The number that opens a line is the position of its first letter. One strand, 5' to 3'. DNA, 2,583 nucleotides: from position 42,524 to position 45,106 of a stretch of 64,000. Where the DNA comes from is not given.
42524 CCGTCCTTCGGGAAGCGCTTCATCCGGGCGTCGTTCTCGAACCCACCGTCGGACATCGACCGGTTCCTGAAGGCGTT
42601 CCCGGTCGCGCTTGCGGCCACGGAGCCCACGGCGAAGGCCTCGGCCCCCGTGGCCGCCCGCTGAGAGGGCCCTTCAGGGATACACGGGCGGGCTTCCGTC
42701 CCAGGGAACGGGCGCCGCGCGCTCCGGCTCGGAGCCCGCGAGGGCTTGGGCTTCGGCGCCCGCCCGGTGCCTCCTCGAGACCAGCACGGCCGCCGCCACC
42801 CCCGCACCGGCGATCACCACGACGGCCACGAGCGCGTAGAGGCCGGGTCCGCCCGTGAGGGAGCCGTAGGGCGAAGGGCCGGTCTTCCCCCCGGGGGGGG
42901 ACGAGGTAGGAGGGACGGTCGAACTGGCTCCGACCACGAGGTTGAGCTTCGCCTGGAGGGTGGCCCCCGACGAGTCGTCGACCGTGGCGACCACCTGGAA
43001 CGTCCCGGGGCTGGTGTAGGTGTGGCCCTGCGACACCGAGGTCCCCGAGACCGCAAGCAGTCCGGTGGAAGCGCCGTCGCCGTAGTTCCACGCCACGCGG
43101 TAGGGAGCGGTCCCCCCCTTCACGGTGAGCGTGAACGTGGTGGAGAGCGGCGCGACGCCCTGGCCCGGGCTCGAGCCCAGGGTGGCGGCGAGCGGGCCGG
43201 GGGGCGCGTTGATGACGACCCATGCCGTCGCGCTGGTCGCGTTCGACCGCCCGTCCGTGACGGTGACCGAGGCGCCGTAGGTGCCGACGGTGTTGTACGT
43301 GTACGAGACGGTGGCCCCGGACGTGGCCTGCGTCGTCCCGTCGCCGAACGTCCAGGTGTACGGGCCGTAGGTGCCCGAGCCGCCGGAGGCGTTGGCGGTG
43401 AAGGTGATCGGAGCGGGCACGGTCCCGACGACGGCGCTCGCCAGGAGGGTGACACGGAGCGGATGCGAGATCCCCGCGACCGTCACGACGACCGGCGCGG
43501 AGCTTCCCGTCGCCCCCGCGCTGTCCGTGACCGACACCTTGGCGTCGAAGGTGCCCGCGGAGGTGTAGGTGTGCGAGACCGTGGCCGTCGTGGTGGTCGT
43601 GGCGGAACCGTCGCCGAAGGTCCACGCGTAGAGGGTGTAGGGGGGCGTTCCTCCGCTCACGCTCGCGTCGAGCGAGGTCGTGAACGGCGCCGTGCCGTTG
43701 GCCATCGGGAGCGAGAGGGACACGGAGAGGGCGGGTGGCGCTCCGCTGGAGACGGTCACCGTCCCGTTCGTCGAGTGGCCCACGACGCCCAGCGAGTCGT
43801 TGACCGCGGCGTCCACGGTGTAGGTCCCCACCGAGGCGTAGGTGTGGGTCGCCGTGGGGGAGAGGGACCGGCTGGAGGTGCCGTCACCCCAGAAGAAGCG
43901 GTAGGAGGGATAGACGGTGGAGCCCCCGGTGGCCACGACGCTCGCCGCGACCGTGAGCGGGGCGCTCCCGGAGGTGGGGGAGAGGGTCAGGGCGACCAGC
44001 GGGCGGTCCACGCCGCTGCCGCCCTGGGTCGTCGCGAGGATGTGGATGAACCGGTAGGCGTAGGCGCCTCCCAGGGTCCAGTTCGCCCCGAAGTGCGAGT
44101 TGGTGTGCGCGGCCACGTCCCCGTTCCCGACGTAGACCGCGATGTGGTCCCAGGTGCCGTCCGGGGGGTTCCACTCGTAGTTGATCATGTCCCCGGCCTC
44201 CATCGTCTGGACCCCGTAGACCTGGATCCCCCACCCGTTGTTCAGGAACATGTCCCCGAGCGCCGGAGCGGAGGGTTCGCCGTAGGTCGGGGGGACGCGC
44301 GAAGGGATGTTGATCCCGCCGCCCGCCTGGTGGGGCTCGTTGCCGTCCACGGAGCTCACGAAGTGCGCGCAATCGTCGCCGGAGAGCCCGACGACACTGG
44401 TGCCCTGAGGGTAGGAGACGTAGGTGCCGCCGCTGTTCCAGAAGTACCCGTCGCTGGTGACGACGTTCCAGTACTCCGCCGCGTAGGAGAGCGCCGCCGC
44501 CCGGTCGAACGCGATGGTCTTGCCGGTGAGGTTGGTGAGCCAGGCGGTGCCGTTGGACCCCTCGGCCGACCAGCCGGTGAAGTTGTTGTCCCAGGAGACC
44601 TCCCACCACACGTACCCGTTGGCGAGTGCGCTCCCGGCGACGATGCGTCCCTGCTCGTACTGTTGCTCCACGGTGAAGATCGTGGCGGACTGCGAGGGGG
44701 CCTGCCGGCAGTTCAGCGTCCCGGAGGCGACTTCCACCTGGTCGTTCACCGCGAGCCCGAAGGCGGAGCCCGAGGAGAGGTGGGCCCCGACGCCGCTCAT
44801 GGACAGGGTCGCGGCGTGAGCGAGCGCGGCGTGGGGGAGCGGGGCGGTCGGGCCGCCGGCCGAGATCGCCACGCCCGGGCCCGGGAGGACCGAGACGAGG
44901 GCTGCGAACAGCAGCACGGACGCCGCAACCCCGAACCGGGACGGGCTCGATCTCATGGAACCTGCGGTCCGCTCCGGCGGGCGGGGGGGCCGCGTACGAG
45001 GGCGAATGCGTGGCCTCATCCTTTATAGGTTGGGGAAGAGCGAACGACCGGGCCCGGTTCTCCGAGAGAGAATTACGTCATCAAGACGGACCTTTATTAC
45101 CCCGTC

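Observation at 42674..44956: Archaeal surface-anchored SH3b + papain-fold amidase + 4xPKD protein: candidate peptidoglycan hydrolase (antibacterial weapon?)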

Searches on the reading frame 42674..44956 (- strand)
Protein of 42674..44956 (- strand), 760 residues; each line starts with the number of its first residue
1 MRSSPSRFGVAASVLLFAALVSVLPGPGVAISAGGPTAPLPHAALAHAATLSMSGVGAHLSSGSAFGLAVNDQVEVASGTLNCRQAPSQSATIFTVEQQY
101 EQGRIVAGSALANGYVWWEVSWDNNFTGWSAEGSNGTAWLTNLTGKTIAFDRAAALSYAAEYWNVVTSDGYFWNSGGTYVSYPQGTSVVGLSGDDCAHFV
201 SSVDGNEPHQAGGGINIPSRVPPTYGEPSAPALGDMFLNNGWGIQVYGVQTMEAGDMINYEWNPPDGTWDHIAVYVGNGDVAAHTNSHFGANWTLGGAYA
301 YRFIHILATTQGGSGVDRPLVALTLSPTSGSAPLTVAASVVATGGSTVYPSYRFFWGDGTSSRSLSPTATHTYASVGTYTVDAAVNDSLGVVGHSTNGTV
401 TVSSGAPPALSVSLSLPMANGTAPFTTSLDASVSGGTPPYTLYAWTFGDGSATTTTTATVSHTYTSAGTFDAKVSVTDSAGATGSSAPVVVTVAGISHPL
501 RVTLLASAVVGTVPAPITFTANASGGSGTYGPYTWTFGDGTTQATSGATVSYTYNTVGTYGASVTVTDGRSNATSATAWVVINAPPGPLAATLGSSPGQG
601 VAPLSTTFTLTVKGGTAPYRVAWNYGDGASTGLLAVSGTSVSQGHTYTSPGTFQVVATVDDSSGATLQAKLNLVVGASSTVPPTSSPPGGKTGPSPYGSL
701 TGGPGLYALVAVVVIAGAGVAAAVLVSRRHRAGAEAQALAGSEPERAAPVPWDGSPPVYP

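Call 3: search_protein_families(library=pfam, proteins=[window:42674-44956:-], max_evalue=1)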
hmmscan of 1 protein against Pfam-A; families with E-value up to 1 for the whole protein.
window:42674-44956:- (760 aa): 7 families
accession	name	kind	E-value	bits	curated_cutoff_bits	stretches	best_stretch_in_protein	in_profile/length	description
PF18911.6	PKD_4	-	1.7e-41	140.6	27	4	423-493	16-85/85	PKD domain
PF00801.26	PKD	-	3.3e-36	123.6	23.5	4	504-578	4-77/80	PKD domain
PF12671.13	Amidase_6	-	1.5e-05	25.6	23.2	2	250-302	101-158/163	Putative amidase domain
PF08329.16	ChitinaseA_N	-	0.0089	16.1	21.2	1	450-495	67-109/133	Chitinase A, N-terminal domain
PF08239.17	SH3_3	-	0.025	15.2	27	1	80-131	2-49/54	Bacterial SH3 domain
PF00877.26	NLPC_P60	-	0.038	14.4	23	1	250-287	49-84/105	NlpC/P60 family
PF22352.2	K319L-like_PKD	-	0.57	10.7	27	2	427-493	14-84/84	K319L-like, PKD domain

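Call 4: search_protein_families(library=ncbifam, proteins=[window:42674-44956:-], max_evalue=1)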
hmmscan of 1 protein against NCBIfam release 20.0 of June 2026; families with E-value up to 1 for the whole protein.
window:42674-44956:- (760 aa): 3 families
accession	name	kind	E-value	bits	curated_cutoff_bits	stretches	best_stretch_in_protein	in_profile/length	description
NF058578.1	CPR_pilus_PamR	equivalog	1.8e-17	63.1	300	3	607-674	169-235/297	pilus system RbmA-like protein PamR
TIGR00864.1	PCC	subfamily_domain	8.6e-17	58.9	1861.4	2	352-578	1089-1301/2700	polycystin cation channel protein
NF033932.1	LapB_rpt_80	domain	0.21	11.9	45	1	377-411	1-35/83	LapB repeat-containing protein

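Call 15: find_encoding_contigs(protein=window:42674-44956:-, flank=3000, max_places=4)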
Protein window:42674-44956:- (760 aa): no gene with exactly this product is on record in the collection.
